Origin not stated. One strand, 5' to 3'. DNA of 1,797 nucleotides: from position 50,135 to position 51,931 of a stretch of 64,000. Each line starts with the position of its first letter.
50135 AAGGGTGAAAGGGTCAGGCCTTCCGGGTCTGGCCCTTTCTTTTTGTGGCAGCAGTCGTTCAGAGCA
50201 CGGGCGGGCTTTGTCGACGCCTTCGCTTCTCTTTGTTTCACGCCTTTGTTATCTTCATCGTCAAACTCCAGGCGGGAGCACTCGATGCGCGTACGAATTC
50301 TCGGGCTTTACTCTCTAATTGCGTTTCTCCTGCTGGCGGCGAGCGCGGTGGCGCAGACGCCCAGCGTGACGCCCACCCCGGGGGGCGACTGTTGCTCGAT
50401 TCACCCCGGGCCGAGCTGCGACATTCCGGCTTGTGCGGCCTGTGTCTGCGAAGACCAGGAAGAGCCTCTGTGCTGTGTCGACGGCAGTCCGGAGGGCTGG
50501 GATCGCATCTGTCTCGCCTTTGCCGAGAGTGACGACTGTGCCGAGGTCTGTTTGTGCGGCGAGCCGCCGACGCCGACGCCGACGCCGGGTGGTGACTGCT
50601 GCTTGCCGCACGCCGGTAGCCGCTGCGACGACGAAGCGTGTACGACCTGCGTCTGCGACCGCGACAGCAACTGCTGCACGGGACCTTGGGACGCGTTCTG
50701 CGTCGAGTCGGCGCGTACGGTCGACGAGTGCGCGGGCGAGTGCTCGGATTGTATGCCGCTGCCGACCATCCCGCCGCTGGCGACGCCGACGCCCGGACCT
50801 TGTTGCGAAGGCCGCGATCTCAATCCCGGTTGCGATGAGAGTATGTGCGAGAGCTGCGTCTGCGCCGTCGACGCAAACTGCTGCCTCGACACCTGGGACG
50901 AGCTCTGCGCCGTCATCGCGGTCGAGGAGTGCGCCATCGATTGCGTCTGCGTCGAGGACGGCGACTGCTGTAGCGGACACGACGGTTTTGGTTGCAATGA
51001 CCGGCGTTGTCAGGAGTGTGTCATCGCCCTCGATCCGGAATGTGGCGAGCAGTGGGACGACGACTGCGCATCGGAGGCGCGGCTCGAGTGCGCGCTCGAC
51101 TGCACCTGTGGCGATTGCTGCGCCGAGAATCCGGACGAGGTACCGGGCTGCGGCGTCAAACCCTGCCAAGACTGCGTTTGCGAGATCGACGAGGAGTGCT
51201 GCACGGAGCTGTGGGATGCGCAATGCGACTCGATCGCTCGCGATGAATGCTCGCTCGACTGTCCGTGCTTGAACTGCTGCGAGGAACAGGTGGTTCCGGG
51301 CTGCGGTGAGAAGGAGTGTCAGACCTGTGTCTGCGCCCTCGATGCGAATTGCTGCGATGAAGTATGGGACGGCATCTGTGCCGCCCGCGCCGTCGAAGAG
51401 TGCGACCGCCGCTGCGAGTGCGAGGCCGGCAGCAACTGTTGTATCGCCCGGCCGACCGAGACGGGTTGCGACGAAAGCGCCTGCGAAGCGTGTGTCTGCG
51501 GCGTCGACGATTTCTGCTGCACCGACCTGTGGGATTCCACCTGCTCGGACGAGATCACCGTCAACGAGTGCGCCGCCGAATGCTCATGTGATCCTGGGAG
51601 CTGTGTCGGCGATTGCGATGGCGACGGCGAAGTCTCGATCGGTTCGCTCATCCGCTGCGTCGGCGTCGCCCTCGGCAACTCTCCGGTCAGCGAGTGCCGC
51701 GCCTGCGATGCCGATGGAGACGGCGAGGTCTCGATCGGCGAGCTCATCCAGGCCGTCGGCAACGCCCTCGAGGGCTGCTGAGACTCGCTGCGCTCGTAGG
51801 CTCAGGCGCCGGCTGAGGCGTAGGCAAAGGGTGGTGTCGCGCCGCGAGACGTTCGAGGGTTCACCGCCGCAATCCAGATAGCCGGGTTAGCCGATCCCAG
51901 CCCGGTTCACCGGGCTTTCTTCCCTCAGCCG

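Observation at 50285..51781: Secreted protein with seven ~52-aa, 10-cysteine repeats of an unrecognised type, ending in a Cys-flanked dockerin-like pair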

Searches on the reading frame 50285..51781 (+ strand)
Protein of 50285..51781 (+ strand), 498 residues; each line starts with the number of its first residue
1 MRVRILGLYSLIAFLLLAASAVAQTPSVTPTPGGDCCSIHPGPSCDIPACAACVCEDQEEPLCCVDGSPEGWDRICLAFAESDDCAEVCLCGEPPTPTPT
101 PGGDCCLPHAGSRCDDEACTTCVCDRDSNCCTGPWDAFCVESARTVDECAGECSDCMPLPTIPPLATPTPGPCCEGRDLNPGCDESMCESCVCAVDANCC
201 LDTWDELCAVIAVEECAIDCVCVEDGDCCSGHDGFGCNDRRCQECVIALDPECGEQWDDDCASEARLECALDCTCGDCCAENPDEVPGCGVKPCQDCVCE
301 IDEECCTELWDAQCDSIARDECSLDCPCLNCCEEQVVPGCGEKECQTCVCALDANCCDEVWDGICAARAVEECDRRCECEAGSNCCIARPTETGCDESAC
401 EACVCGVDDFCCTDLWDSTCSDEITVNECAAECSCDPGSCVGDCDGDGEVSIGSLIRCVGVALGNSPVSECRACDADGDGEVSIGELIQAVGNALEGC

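Call 5: search_protein_families(library=pfam, proteins=[window:50285-51778:+], max_evalue=10)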
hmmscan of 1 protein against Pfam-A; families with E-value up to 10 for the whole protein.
window:50285-51778:+ (498 aa): 4 families
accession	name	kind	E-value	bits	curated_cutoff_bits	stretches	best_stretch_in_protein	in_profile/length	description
PF00036.39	EF-hand_1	-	0.00091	19.1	25.4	1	472-491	7-26/29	EF hand domain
PF13405.12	EF-hand_6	-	0.024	14.8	25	1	473-491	8-26/30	EF-hand domain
PF00404.24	Dockerin_1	-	0.16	12.6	22.9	1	442-483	2-45/57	Dockerin type I domain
PF13202.12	EF-hand_5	-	0.16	12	25.9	1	475-489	9-23/25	EF hand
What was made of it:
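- On Dockerin type I (PF00404): 12.6 bits against a cut-off of 22.9, E 0.16 (call 5).
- Closest known: Type I dockerin. Different: Scores fall below the Pfam cut-offs (Dockerin_1 12.6 against 22.9 bits; EF-hand_1 19.1 against 25.4) (call 5).
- Checked: Pfam matches are weak: EF-hand_1 E 9e-4 and Dockerin_1 E 0.16, both below their cut-offs (call 5).
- The tail fails the Pfam dockerin and EF-hand cut-offs (call 5), and no cohesin-like partner was identified. There is no His/Met-rich motif and no hit to any Cu-chaperone, Csp or metallothionein family at E <= 10 (call 5).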

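Call 6: search_protein_families(library=ncbifam, proteins=[window:50285-51778:+], max_evalue=10)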
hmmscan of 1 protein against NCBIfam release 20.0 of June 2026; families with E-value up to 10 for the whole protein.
window:50285-51778:+ (498 aa): 0 families
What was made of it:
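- On Copper chaperone or storage proteins (Csp, CopC, PCuAC, metallothionein): No such Pfam or NCBIfam hit at E <= 10 (calls 5, 6).
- No Pfam or NCBIfam enzyme or metal family matches (calls 5, 6).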

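Call 8: find_homologous_proteins(query=window:50285-51778:+, max_evalue=0.001)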
Query window:50285-51778:+ (498 aa): 351 proteins with E <= 0.001 among 8000 candidates; the best 120 are listed.
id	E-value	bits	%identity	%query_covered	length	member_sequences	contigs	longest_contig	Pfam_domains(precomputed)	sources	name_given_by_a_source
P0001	0.0e+0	1088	98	100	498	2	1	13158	-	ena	-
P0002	2.2e-184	632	62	100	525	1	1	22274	-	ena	-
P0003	1.8e-181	623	62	100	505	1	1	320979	-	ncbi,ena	-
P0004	1.9e-176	606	61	99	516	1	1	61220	-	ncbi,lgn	-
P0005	1.8e-169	583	59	100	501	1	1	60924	-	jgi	jgi:hypothetical protein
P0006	5.3e-168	578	61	99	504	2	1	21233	PF13202.13,PF00036.39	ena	-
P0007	1.3e-166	574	60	100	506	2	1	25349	-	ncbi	-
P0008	1.4e-166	573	59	100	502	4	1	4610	-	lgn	-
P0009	1.5e-165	570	59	99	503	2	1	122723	-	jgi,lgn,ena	-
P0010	2.5e-164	566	60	97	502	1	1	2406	-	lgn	-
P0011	2.5e-159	550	57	100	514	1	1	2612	-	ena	-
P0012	4.4e-158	545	59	93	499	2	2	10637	-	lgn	-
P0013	3.6e-154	533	55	99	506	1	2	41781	-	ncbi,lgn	-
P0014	2.0e-148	514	55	96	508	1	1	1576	-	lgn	-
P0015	2.3e-147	510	57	93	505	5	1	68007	-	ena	-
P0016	8.5e-136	472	40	100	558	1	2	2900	PF26780.1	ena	-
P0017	3.7e-125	437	45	100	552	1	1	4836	PF26780.1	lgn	-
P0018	1.9e-118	415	48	85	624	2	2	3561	PF26780.1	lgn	-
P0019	1.3e-112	395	41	100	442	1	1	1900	PF26780.1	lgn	-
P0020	4.1e-108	380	46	82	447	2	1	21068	PF26780.1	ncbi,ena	-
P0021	5.5e-104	367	45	81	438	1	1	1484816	PF26780.1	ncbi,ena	-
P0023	1.8e-100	355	47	82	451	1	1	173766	PF26780.1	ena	-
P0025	6.6e-99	350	49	95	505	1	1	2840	PF26780.1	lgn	-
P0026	4.5e-97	344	47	75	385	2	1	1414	PF26780.1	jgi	jgi:hypothetical protein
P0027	3.0e-95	338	46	81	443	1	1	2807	PF26780.1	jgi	jgi:hypothetical protein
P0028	8.9e-94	333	39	100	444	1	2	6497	PF26780.1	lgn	-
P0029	4.0e-92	328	43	80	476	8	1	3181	PF13405.13,PF00404.25,PF00036.39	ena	-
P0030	7.0e-92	327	46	82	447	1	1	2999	PF26780.1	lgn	-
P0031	3.1e-91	325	45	82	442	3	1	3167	PF26780.1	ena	-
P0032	9.2e-91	323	47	92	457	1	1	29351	PF26780.1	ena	-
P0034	2.8e-90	322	47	81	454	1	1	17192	PF26780.1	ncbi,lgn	-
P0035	2.6e-88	315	44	82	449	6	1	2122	PF26780.1,PF00036.39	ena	-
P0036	1.1e-86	310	46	81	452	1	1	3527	PF26780.1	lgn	-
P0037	1.1e-85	306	46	64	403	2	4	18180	PF26780.1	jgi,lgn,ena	-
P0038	3.9e-85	305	44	67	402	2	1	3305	PF26780.1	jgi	jgi:hypothetical protein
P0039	6.1e-83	297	40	100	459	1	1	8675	PF26780.1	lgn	-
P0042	4.9e-80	288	47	79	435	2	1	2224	PF26780.1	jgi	-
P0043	6.0e-80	287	40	100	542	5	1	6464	PF26780.1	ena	-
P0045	1.8e-79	286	45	81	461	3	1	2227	PF26780.1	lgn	-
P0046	3.0e-79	285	48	76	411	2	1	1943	PF26780.1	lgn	-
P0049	1.5e-76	276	42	92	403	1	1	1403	PF26780.1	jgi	jgi:hypothetical protein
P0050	4.8e-75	271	44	81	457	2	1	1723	PF26780.1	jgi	jgi:hypothetical protein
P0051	3.6e-74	268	36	100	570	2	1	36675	PF26780.1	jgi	jgi:hypothetical protein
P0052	5.4e-74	268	47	80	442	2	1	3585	PF26780.1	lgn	-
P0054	3.1e-65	239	42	79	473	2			PF26780.1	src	-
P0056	3.7e-65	239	39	100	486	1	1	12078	PF26780.1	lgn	-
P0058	3.8e-61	225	43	64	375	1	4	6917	PF26780.1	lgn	-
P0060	3.2e-54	203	45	61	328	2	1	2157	PF26780.1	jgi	jgi:hypothetical protein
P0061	4.6e-54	202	32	52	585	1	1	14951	PF26780.1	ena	-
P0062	3.9e-51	192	36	46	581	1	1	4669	PF26780.1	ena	-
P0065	1.4e-40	157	38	69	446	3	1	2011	PF26780.1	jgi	jgi:hypothetical protein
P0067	7.7e-38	148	37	72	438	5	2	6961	PF26780.1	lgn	-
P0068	2.0e-37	147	33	85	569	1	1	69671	PF26780.1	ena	-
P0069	2.1e-37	147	36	65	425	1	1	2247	PF26780.1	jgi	jgi:hypothetical protein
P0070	3.5e-36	143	36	78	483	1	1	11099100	PF26780.1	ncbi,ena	-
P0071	2.3e-34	137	41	65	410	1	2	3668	PF26780.1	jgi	jgi:hypothetical protein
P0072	3.3e-34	136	38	66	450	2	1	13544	PF26780.1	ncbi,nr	ncbi:MAG: hypothetical protein K0V04_14550 [Deltaproteobacteria bacterium]|nr:hypothetical protein [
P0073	1.3e-32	131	37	53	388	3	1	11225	PF26780.1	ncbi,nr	ncbi:MAG: hypothetical protein HUU55_20675 [Myxococcales bacterium]|nr:hypothetical protein [Myxococ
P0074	3.2e-32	130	31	96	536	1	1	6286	PF26780.1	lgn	-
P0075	1.1e-31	128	38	56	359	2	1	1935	PF26780.1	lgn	-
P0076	1.9e-31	127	35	51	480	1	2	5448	PF26780.1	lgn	-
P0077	4.5e-31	126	40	52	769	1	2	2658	PF26780.1,PF13472.13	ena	-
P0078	5.2e-31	126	39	55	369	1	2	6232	PF26780.1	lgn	-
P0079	1.8e-29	121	36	66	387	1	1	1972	PF26780.1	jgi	jgi:hypothetical protein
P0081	3.5e-27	113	38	40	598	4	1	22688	PF26780.1,PF07452.18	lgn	-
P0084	3.1e-26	110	33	55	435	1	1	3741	PF26780.1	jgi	jgi:hypothetical protein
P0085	4.2e-26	110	35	79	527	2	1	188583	PF26780.1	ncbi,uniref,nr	ncbi:hypothetical protein [Nannocystis pusilla]|uniref:Uncharacterized protein n=1 Tax=Nannocystis p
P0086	4.2e-26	110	38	55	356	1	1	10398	PF26780.1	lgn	-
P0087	5.8e-26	109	33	75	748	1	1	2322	PF26780.1,PF00404.25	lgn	-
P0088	7.6e-25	106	35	71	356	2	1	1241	PF26780.1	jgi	jgi:hypothetical protein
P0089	3.0e-24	104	34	80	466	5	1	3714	PF26780.1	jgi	jgi:hypothetical protein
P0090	8.1e-23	99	33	79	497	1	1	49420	PF26780.1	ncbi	-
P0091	9.1e-23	99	35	51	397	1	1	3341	PF26780.1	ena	-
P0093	9.5e-22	95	35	63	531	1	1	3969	PF26780.1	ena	-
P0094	1.0e-21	95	34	70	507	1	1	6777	PF26780.1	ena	-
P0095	1.2e-21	95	31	44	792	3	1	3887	PF26780.1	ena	-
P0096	3.8e-21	93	33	67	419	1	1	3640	PF26780.1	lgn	-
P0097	5.5e-21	93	34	82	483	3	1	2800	PF26780.1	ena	-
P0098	1.2e-20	92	38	54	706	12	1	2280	PF26780.1,PF00404.25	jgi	jgi:hypothetical protein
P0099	1.3e-20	92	35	44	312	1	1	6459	PF26780.1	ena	-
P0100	3.5e-20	90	36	67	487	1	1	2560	PF26780.1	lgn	-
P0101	6.2e-20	89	33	69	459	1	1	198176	PF26780.1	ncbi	-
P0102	8.2e-19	86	33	69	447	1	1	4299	PF26780.1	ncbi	-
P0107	1.6e-15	75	34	65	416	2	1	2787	PF26780.1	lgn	-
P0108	1.9e-15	74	33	65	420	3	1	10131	PF26780.1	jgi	jgi:hypothetical protein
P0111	1.9e-14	71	35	52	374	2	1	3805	PF26780.1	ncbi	-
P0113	7.1e-14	69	35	40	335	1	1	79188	PF26780.1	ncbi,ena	-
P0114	9.8e-14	69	35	43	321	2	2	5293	PF26780.1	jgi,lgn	jgi:hypothetical protein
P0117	3.9e-13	67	42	34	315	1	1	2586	PF26780.1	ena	-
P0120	6.6e-13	66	29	39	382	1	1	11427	PF26780.1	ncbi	ncbi:MAG: hypothetical protein AAF721_13165 [Myxococcota bacterium]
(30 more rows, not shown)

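Call 11: search_protein_families(library=pfam, proteins=[P0016, P0020, P0021, P0085, P0070, P0003], max_evalue=1)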
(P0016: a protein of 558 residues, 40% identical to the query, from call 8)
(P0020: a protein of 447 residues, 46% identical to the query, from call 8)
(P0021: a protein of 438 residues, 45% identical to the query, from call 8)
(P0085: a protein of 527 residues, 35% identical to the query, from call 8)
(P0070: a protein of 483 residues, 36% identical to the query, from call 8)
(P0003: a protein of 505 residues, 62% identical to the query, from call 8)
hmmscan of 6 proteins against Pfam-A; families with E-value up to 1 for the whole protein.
P0016 (558 aa): 0 families

P0020 (447 aa): 2 families
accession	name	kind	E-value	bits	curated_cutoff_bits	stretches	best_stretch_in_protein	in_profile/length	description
PF13405.12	EF-hand_6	-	0.0045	17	25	1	421-441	9-28/30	EF-hand domain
PF00036.39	EF-hand_1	-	0.026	14.5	25.4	0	421-439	9-27/29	EF hand domain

P0021 (438 aa): 5 families
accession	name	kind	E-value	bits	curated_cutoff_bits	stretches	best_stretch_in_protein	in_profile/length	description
PF00036.39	EF-hand_1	-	0.00038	20.3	25.4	1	413-432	8-27/29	EF hand domain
PF13405.12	EF-hand_6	-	0.0081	16.3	25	1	414-432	9-27/30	EF-hand domain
PF13202.12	EF-hand_5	-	0.069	13.1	25.9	1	413-429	7-23/25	EF hand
PF00404.24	Dockerin_1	-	0.1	13.3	22.9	1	381-422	1-44/57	Dockerin type I domain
PF13833.12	EF-hand_8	-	0.23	11.7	28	0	413-432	33-52/54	EF-hand domain pair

P0085 (527 aa): 0 families

P0070 (483 aa): 0 families

P0003 (505 aa): 3 families
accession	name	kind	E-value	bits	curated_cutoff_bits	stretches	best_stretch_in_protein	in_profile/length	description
PF00036.39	EF-hand_1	-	0.0053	16.7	25.4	1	479-497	9-27/29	EF hand domain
PF13202.12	EF-hand_5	-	0.053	13.5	25.9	1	478-494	7-23/25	EF hand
PF13405.12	EF-hand_6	-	0.078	13.2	25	0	479-497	9-27/30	EF-hand domain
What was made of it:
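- On Pfam PF26780 / DUF8252: The model is not in the local Pfam-A copy (calls 5, 11).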

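Call 13: find_encoding_contigs(protein=window:50285-51781:+, flank=10000, max_places=6)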
Protein window:50285-51781:+ (498 aa): no gene with exactly this product is on record in the collection.

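Call 15: find_encoding_contigs(protein=P0003, flank=10000, max_places=3)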
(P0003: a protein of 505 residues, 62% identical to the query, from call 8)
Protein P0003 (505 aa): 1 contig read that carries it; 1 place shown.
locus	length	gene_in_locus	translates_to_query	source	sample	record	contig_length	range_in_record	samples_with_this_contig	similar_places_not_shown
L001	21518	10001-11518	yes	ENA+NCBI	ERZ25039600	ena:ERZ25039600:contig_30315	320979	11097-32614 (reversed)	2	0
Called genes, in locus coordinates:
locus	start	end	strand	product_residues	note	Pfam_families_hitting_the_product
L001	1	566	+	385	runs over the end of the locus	PF08442:ATP-grasp_2, PF13549:ATP-grasp_5, PF24948:Citrate_synth_N, PF00549:Ligase_CoA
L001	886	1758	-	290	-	-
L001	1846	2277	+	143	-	PF06262:Zincin_1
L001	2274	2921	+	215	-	PF10294:Methyltransf_16 (faint), PF13649:Methyltransf_25 (weak)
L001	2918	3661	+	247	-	PF10108:DNA_pol_B_exo2, PF13482:RNase_H_2 (weak)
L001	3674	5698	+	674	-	PF04851:ResIII, PF00270:DEAD (faint), PF17757:UvrB_inter, PF27431:UvrB_3rd, PF00271:Helicase_C, PF12344:UvrB, PF02151:UVR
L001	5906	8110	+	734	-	PF01186:Lysyl_oxidase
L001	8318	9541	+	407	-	-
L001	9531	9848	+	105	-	-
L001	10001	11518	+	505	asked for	-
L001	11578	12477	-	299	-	-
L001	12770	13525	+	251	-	PF05742:TANGO2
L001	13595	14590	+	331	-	PF05496:RuvB_N (faint), PF13191:AAA_16 (weak), PF00004:AAA, PF07724:AAA_2 (faint), PF07726:AAA_3 (faint), PF07728:AAA_5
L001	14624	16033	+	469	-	PF05762:VWA_CoxE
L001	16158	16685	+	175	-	PF02577:BFN_dom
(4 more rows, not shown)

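Call 16: find_encoding_contigs(protein=P0001, flank=10000, max_places=3)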
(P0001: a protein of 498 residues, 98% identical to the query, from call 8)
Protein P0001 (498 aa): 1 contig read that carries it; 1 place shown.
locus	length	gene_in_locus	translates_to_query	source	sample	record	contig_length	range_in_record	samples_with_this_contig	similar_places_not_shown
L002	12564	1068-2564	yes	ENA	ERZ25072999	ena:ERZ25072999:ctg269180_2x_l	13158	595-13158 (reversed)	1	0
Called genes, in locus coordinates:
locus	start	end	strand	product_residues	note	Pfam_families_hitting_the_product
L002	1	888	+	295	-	?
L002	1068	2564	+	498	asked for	-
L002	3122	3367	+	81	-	-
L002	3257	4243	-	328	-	PF09726:Macoilin (faint)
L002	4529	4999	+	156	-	-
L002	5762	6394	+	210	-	PF05742:TANGO2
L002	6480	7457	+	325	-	PF05496:RuvB_N (faint), PF13191:AAA_16 (weak), PF13401:AAA_22 (faint), PF00004:AAA, PF07724:AAA_2 (faint), PF07726:AAA_3 (faint), PF07728:AAA_5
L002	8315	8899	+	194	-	PF05762:VWA_CoxE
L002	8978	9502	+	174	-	PF02577:BFN_dom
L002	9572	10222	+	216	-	PF09976:TPR_21 (faint), PF13428:TPR_14 (faint), PF13174:TPR_6 (faint), PF13432:TPR_16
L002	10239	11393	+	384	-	PF00581:Rhodanese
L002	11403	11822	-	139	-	PF01850:PIN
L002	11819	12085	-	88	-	-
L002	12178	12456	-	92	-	-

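Call 17: find_encoding_contigs(protein=P0021, flank=10000, max_places=3)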
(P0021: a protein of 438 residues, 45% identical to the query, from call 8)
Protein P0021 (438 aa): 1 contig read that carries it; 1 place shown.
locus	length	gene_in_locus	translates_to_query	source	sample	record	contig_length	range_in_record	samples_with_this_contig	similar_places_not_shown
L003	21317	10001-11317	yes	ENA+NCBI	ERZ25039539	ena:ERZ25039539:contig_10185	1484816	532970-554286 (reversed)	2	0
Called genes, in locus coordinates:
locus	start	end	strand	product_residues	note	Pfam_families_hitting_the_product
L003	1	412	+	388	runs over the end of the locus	PF08442:ATP-grasp_2, PF13549:ATP-grasp_5, PF24948:Citrate_synth_N, PF00549:Ligase_CoA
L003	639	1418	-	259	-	-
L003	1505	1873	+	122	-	PF06262:Zincin_1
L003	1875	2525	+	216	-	PF10294:Methyltransf_16, PF13649:Methyltransf_25, PF08241:Methyltransf_11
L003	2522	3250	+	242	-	PF10108:DNA_pol_B_exo2, PF13482:RNase_H_2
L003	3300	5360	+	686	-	PF00270:DEAD (weak), PF04851:ResIII, PF13401:AAA_22 (faint), PF17757:UvrB_inter, PF27431:UvrB_3rd, PF00271:Helicase_C, PF12344:UvrB, PF02151:UVR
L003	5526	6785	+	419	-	-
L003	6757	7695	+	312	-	PF01186:Lysyl_oxidase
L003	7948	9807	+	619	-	-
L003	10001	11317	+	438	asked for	PF26780:DUF8252 (faint)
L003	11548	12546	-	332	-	PF16515:HIP1_clath_bdg (faint)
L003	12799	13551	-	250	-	PF05742:TANGO2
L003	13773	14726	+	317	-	PF05496:RuvB_N (faint), PF13191:AAA_16 (weak), PF00004:AAA, PF07724:AAA_2 (faint), PF07726:AAA_3 (faint), PF07728:AAA_5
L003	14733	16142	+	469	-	PF05762:VWA_CoxE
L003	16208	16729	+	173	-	PF02577:BFN_dom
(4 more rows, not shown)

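Call 18: find_encoding_contigs(protein=P0023, flank=10000, max_places=3)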
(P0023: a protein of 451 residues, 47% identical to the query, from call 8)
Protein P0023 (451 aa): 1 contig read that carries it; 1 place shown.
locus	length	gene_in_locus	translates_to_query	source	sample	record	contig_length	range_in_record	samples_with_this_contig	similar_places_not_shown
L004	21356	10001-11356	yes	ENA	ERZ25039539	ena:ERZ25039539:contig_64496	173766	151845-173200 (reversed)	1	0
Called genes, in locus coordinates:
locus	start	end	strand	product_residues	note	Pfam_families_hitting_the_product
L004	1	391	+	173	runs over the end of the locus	PF00549:Ligase_CoA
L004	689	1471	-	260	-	-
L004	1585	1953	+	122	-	PF06262:Zincin_1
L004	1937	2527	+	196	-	-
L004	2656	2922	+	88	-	-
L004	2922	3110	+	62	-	PF10108:DNA_pol_B_exo2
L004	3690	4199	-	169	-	-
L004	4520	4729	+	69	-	-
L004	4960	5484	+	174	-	PF00271:Helicase_C, PF02151:UVR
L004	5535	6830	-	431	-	-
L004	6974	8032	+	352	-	-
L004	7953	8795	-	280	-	-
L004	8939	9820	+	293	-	-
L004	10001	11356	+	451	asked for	PF26780:DUF8252 (faint)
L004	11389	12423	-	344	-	-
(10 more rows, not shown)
